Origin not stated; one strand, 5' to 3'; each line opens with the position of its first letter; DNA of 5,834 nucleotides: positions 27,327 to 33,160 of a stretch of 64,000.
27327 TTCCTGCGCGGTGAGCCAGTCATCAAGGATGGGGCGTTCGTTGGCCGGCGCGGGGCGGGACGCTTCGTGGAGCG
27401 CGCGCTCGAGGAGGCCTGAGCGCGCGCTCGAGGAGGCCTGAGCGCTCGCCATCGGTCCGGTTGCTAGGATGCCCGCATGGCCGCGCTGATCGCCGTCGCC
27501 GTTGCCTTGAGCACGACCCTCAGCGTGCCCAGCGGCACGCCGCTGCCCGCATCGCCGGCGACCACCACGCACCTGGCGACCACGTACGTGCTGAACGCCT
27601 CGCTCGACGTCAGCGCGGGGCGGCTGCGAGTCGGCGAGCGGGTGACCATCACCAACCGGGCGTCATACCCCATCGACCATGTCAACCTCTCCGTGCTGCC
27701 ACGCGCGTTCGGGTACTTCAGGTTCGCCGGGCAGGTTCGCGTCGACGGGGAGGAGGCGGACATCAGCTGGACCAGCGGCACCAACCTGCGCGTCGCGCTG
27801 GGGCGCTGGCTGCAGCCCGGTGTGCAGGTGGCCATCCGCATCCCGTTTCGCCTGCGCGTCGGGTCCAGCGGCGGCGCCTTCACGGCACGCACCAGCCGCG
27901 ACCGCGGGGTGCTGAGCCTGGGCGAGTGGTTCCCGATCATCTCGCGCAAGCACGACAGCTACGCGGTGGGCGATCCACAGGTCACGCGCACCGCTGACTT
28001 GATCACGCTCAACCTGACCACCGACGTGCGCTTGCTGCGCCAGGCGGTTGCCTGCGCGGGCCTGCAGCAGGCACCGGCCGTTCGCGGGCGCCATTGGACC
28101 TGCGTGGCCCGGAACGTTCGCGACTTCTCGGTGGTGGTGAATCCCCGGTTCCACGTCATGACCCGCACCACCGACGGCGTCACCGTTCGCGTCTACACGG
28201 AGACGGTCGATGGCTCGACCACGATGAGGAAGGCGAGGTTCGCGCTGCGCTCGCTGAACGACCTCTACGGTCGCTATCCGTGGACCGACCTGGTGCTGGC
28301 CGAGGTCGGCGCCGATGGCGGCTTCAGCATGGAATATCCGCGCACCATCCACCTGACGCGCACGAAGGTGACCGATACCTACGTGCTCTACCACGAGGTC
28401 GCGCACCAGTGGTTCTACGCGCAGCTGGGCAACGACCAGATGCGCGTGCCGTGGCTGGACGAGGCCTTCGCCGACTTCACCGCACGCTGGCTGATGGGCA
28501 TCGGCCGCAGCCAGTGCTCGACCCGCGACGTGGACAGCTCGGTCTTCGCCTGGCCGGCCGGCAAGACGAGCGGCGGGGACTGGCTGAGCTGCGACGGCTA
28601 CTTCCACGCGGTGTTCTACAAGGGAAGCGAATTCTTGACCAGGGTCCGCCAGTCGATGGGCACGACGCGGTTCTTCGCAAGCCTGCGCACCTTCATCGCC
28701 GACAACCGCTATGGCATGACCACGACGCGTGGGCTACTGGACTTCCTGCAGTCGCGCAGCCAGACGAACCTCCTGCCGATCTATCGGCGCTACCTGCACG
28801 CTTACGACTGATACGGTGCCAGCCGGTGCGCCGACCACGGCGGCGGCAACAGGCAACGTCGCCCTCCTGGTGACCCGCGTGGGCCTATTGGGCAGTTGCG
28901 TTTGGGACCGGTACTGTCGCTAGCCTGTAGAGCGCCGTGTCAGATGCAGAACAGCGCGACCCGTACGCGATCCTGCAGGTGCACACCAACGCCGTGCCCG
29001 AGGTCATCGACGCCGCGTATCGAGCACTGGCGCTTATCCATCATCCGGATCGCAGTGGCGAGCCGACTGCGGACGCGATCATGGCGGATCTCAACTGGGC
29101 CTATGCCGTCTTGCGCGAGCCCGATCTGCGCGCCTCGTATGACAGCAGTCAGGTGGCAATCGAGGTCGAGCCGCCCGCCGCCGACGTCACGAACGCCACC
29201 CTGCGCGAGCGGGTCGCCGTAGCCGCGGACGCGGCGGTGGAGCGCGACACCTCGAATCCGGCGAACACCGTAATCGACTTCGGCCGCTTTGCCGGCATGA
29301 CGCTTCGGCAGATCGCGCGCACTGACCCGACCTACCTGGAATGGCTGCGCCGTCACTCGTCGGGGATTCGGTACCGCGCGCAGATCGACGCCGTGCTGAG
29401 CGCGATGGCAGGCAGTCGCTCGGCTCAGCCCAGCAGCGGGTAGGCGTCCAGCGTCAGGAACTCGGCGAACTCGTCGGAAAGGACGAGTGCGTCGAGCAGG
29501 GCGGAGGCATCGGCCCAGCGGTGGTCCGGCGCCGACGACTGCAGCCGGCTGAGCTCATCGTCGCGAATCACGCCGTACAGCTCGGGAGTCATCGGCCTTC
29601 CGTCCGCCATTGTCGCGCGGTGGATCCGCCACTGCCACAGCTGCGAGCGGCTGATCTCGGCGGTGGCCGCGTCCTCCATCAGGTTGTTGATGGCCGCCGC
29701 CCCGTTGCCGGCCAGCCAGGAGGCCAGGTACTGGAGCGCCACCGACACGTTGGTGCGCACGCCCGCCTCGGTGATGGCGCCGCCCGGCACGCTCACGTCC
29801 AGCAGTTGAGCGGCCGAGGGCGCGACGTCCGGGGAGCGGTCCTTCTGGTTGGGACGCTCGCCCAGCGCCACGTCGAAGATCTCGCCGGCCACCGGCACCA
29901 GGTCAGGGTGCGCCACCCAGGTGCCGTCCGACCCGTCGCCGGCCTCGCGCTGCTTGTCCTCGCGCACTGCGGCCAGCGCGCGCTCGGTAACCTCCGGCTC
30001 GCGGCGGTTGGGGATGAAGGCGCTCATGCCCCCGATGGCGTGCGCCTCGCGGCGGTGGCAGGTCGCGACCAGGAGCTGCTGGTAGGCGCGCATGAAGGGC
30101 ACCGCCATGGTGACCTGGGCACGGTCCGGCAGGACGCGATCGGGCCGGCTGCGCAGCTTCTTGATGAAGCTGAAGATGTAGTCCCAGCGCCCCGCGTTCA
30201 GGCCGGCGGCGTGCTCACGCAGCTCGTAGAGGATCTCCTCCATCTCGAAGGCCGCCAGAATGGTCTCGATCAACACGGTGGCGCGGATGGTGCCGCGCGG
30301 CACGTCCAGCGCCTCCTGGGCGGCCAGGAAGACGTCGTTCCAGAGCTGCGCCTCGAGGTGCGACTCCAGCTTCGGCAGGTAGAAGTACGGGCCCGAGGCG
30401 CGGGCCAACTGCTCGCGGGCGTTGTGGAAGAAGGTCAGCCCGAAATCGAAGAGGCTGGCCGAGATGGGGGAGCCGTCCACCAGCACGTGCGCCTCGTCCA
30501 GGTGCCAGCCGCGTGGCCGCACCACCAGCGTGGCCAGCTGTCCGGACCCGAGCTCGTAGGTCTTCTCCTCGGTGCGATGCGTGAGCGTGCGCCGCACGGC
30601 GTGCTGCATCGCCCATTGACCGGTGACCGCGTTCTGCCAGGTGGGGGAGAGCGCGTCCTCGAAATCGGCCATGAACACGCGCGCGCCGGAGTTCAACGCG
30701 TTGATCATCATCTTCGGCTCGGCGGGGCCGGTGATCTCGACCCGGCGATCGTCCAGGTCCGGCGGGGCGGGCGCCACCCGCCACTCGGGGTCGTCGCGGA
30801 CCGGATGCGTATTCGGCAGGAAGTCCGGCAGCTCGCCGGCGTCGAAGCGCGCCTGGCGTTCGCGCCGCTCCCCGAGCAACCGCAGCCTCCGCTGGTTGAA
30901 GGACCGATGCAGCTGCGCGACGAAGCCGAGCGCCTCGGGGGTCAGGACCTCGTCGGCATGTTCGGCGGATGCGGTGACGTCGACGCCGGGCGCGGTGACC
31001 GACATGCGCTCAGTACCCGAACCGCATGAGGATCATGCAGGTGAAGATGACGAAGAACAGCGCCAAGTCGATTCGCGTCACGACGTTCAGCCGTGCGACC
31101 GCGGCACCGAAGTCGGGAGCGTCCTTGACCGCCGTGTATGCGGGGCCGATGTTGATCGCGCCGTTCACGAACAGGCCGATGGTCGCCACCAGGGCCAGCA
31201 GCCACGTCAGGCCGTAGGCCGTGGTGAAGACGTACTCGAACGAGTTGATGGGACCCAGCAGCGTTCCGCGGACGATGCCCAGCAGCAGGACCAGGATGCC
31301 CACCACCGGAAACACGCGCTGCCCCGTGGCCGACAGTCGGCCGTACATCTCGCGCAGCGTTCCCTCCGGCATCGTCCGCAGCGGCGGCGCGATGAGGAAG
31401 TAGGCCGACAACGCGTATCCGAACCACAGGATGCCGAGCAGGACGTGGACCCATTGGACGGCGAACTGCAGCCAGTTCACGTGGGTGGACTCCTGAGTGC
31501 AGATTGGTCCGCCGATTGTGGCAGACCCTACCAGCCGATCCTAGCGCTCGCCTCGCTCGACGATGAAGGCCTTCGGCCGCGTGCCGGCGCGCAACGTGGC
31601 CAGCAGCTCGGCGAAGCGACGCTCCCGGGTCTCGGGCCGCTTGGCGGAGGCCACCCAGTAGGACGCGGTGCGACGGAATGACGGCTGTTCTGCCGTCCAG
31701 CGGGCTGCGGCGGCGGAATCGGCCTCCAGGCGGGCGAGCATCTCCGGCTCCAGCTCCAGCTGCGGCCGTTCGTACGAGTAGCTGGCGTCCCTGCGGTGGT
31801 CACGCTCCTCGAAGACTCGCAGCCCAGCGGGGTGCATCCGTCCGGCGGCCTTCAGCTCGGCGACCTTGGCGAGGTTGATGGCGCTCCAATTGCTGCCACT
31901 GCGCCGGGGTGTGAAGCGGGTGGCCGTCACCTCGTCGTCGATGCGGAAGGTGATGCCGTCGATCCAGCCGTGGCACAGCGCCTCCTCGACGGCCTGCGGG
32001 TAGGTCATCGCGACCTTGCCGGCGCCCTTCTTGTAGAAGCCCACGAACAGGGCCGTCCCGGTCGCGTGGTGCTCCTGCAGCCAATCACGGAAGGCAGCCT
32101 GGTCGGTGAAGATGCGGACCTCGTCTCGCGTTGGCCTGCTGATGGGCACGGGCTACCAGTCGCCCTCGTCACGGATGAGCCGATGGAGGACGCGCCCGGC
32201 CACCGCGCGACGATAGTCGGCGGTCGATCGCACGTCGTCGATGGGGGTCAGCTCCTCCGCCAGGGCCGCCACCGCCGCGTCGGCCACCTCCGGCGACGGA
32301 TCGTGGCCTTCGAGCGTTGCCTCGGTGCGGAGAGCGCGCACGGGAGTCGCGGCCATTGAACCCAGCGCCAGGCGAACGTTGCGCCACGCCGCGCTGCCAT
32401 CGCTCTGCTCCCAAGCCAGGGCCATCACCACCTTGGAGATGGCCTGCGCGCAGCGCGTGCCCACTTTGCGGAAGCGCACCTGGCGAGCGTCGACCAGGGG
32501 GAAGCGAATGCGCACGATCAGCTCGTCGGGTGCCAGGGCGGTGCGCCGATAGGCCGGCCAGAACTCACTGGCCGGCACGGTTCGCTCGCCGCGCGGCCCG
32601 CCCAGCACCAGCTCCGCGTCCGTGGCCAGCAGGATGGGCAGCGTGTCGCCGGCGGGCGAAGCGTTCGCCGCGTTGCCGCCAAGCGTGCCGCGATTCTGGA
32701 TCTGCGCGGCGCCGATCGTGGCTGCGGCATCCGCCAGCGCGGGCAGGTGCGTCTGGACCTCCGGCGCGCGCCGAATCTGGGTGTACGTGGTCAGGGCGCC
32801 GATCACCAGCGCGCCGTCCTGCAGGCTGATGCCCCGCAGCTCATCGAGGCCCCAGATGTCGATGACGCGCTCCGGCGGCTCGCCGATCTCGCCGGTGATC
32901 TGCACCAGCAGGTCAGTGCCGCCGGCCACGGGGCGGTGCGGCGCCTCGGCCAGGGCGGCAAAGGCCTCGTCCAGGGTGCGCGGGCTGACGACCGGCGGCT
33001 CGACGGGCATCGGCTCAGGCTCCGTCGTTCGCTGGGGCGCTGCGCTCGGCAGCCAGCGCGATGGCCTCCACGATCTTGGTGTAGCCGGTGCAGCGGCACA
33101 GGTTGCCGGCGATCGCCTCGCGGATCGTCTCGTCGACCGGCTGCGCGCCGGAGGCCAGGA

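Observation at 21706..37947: Uricolytic locus with XDH, uricase, HIU hydrolase, OHCU decarboxylase, a cyclic amidohydrolase and malate synthase, but no recognisable allantoate-to-glyoxylate enzymes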

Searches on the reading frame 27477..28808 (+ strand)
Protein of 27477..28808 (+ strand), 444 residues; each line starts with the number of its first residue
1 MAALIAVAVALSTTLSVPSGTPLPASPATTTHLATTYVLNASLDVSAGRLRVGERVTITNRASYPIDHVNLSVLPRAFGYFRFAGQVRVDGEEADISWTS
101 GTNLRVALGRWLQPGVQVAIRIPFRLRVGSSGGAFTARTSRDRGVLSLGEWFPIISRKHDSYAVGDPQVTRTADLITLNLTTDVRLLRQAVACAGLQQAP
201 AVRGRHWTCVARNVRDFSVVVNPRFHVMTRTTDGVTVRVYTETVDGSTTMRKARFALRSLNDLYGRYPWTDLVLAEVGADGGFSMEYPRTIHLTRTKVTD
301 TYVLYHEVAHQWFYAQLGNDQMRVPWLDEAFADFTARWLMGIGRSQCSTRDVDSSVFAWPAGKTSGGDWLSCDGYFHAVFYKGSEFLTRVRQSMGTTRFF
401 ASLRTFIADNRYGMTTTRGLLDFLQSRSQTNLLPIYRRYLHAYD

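Call 5: search_protein_families(library=pfam, proteins=[window:27477-28808:+], max_evalue=0.01)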
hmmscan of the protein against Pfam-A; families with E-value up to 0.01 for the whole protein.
window:27477-28808:+ (444 aa): 1 family
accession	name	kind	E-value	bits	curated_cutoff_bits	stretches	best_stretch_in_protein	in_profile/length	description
PF01433.26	Peptidase_M1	-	2e-11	44.4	27.7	1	300-438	67-217/218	Peptidase family M1 domain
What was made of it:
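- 27477..28811 (+): M1-peptidase-domain protein downstream of the hydantoinase. Role unknown, sub-clade specific. PF01433, E 2e-11 (call 5).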

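Call 7: search_protein_families(library=ncbifam, proteins=[window:27477-28808:+], max_evalue=0.001)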
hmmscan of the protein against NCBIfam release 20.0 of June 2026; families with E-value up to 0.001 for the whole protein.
window:27477-28808:+ (444 aa): 1 family
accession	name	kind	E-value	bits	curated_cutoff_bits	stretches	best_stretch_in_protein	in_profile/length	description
TIGR02412.1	pepN_strep_liv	equivalog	9.1e-06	24.3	591.2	0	297-338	284-325/832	aminopeptidase N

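Call 31: search_solved_structures(query=window:27477-28808:+, max_evalue=0.01, show_alignments=1)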
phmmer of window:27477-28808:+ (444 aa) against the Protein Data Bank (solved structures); distinct sequences matched with E-value up to 0.01: 1.
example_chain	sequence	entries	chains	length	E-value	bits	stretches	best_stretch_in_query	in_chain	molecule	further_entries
3cia_A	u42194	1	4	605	2.5e-05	26.4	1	257-425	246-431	cold-active aminopeptidase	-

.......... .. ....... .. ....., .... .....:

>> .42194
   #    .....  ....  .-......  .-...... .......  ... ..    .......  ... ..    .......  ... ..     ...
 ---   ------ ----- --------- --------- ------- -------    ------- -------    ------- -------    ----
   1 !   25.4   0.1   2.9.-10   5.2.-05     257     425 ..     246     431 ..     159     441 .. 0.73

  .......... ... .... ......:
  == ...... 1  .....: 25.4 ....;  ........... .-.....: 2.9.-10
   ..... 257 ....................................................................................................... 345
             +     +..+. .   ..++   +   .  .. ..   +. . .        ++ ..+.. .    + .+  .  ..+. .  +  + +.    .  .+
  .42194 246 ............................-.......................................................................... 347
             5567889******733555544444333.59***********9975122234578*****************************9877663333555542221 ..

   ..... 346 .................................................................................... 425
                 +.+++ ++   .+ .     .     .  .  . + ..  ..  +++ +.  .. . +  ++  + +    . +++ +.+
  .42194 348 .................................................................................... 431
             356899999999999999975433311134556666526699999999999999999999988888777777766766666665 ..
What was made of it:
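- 27477..28811 (+): PDB 3CIA, E 2.5e-5 (call 31).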

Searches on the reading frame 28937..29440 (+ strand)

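Call 5: search_protein_families(library=pfam, proteins=[window:28937-29440:+], max_evalue=0.01)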
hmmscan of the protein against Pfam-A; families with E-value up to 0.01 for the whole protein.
window:28937-29440:+ (168 aa): 2 families
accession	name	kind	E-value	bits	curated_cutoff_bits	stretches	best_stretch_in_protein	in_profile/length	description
PF00226.36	DnaJ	-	6.6e-15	55.4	27.8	1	8-69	1-63/63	DnaJ domain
PF20600.3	ExoX-like_C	-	2.9e-07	30.2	26.5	1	113-137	1-25/30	Exodeoxyribonuclease X-like C-terminal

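Call 7: search_protein_families(library=ncbifam, proteins=[window:28937-29440:+], max_evalue=0.001)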
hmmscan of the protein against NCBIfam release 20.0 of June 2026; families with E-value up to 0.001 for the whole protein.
window:28937-29440:+ (168 aa): 13 families
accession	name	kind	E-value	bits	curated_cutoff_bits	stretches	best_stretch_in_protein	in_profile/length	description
NF010885.0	PRK14292.1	equivalog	5.3e-12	45.4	585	1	8-84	3-79/371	chaperone protein DnaJ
TIGR02349.1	DnaJ_bact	equivalog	7.4e-12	45.3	377.2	1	9-71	2-65/354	molecular chaperone DnaJ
NF037946.1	terminal_TopJ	equivalog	7.6e-12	44.5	300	1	4-69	2-67/810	terminal organelle assembly protein TopJ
NF010892.0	PRK14299.1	equivalog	4.6e-11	42.5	392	1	6-74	3-71/291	chaperone protein DnaJ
NF008035.0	PRK10767.1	subfamily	1.3e-10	40.9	338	1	5-70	2-68/374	molecular chaperone DnaJ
TIGR03835.1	termin_org_DnaJ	equivalog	1.5e-10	40.1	512.25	1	7-69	2-64/871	terminal organelle assembly protein TopJ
NF010894.0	PRK14301.1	equivalog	8.6e-10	38.1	548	1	5-70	2-68/373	chaperone protein DnaJ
NF007618.0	PRK10266.1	equivalog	1.6e-09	37.7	403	1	5-70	2-67/306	curved DNA-binding protein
NF010871.0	PRK14278.1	equivalog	3.6e-08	32.7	502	1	7-69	3-65/378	molecular chaperone DnaJ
NF010874.0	PRK14281.1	equivalog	1.2e-06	28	619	1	6-71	2-68/397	chaperone protein DnaJ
NF010872.0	PRK14279.1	equivalog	1.6e-05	24.2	556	1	6-72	8-75/394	molecular chaperone DnaJ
NF005937.0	PRK07983.1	equivalog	9.8e-05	21.6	202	1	100-140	161-201/220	exodeoxyribonuclease X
NF050028.1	CldAdptActJ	equivalog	0.00094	19.6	150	0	10-83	5-84/93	cold adaptation protein ActJcold adaptation protein ActJ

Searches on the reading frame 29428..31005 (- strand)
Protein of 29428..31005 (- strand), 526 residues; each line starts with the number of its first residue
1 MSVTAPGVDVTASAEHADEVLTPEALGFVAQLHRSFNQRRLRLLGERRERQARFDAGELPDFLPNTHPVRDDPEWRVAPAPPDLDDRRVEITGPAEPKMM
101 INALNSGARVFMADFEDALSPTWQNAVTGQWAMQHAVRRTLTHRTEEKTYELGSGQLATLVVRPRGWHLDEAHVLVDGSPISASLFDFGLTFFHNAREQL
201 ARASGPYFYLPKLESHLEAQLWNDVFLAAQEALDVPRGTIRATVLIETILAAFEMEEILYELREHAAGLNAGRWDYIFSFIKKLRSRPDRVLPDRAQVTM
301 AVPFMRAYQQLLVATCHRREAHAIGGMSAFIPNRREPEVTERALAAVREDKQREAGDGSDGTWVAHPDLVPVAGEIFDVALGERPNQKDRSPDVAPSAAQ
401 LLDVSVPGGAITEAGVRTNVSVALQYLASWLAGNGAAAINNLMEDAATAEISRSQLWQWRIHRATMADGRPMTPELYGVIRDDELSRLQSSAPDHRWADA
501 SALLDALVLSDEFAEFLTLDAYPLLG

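Call 6: search_protein_families(library=pfam, proteins=[window:29428-31005:-], max_evalue=0.01)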
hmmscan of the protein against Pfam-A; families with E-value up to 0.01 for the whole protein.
window:29428-31005:- (526 aa): 3 families
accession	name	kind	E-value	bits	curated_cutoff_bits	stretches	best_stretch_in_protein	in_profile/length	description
PF01274.28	MS_TIM-barrel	-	6e-108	360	26.4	1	159-403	1-247/248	Malate synthase, TIM barrel domain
PF20659.2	MS_C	-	1.8e-33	115.9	23.1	1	411-523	2-116/118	Malate synthase, C-terminal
PF20656.2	MS_N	-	5.4e-19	67.9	23.5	1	12-66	8-62/64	Malate synthase, N-terminal domain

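Call 8: search_protein_families(library=ncbifam, proteins=[window:29428-31005:-], max_evalue=0.001)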
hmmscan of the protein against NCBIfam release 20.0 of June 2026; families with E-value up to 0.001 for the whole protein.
window:29428-31005:- (526 aa): 1 family
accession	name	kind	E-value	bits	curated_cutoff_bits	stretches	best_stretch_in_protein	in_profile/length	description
TIGR01344.1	malate_syn_A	equivalog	1.5e-221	736.1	594.5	1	20-524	1-509/511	malate synthase A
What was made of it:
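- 29425..31005 (-): Malate synthase A, the glyoxylate sink. TIGR01344 scores 736, above the 594 cutoff (call 8).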

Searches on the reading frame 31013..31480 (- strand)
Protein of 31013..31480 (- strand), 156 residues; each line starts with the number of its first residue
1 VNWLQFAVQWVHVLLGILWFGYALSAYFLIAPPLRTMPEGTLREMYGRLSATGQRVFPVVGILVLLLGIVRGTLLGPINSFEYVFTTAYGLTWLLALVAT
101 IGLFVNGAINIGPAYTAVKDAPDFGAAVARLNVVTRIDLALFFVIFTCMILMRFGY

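Call 6: search_protein_families(library=pfam, proteins=[window:31013-31480:-], max_evalue=0.01)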
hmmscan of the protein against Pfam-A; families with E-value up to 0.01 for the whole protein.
window:31013-31480:- (156 aa): 2 families
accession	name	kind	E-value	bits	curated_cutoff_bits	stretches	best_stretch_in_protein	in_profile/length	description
PF05425.18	CopD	-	6e-05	23.8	32.1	1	56-150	10-103/105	Copper resistance protein D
PF06181.16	Urate_ox_N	-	0.0029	17.5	26.9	1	1-29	4-30/295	Urate oxidase N-terminal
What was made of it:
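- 31010..31480 (-): 156-aa membrane protein with sub-threshold CopD and PuuD-N-terminal similarity. Not conserved. Call 6.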

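Call 8: search_protein_families(library=ncbifam, proteins=[window:31013-31480:-], max_evalue=0.001)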
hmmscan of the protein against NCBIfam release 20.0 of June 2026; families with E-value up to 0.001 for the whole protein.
window:31013-31480:- (156 aa): 0 families

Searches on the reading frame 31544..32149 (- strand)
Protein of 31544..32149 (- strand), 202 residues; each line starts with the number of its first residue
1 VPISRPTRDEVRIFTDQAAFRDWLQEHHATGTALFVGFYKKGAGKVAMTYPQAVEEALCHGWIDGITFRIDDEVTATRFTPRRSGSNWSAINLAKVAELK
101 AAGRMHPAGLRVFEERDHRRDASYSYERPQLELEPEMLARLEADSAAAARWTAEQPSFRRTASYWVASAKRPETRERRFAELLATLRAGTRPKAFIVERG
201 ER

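Call 6: search_protein_families(library=pfam, proteins=[window:31544-32149:-], max_evalue=0.01)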
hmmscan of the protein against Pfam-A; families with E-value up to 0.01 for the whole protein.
window:31544-32149:- (202 aa): 1 family
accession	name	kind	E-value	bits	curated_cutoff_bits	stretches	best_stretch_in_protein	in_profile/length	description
PF13376.11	OmdA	-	2e-12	47.3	25.6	1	131-189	2-60/60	Bacteriocin-protection, YdeI or OmpD-Associated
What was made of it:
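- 31541..32149 (-): OmdA/YdeI-family protein between XDH and malate synthase. PF13376 (call 6).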

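Call 8: search_protein_families(library=ncbifam, proteins=[window:31544-32149:-], max_evalue=0.001)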
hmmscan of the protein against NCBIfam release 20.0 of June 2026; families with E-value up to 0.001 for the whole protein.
window:31544-32149:- (202 aa): 0 families

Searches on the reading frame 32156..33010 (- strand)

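Call 6: search_protein_families(library=pfam, proteins=[window:32156-33010:-], max_evalue=0.01)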
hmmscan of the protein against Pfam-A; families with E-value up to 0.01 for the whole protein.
window:32156-33010:- (285 aa): 2 families
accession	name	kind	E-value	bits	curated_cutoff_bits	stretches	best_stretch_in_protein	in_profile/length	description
PF00941.27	FAD_binding_5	-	2.1e-45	155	27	1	7-172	5-169/170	FAD binding domain in molybdopterin dehydrogenase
PF03450.22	CO_deh_flav_C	-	2.4e-20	73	25.5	1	182-280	4-100/102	CO dehydrogenase flavoprotein C-terminal domain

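Call 8: search_protein_families(library=ncbifam, proteins=[window:32156-33010:-], max_evalue=0.001)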
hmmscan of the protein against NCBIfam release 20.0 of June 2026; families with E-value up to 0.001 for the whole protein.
window:32156-33010:- (285 aa): 8 families
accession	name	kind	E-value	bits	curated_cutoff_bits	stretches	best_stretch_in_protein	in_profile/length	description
TIGR02963.1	xanthine_xdhA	equivalog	2.6e-54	184.6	467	1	7-278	195-464/468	xanthine dehydrogenase small subunit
NF043083.1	XdhB_XDHase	equivalog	1.1e-52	179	310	1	9-280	9-281/289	xanthine dehydrogenase subunit XdhB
NF041019.1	glyceraldDH_beta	equivalog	1.7e-47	162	350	1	6-280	7-278/280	glyceraldehyde dehydrogenase subunit beta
NF007427.0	PRK09971.1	equivalog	2e-46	158.5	287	1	9-279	9-280/292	xanthine dehydrogenase FAD-binding subunit XdhB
TIGR03199.1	pucC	equivalog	5.1e-38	130.9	306.05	1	10-273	1-260/264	xanthine dehydrogenase subunit C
TIGR03195.1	4hydrxCoA_B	equivalog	4.1e-31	108.3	404.55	2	7-114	7-114/321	4-hydroxybenzoyl-CoA reductase subunit beta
TIGR03312.1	Se_sel_red_FAD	hypoth_equivalog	5.4e-14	52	241.5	1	57-279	52-247/257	molybdopterin-dependent oxidoreductase FAD-binding subunit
TIGR02969.1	mam_aldehyde_ox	subfamily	1.4e-05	22.7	1912.3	1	80-255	320-498/1330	aldehyde oxidase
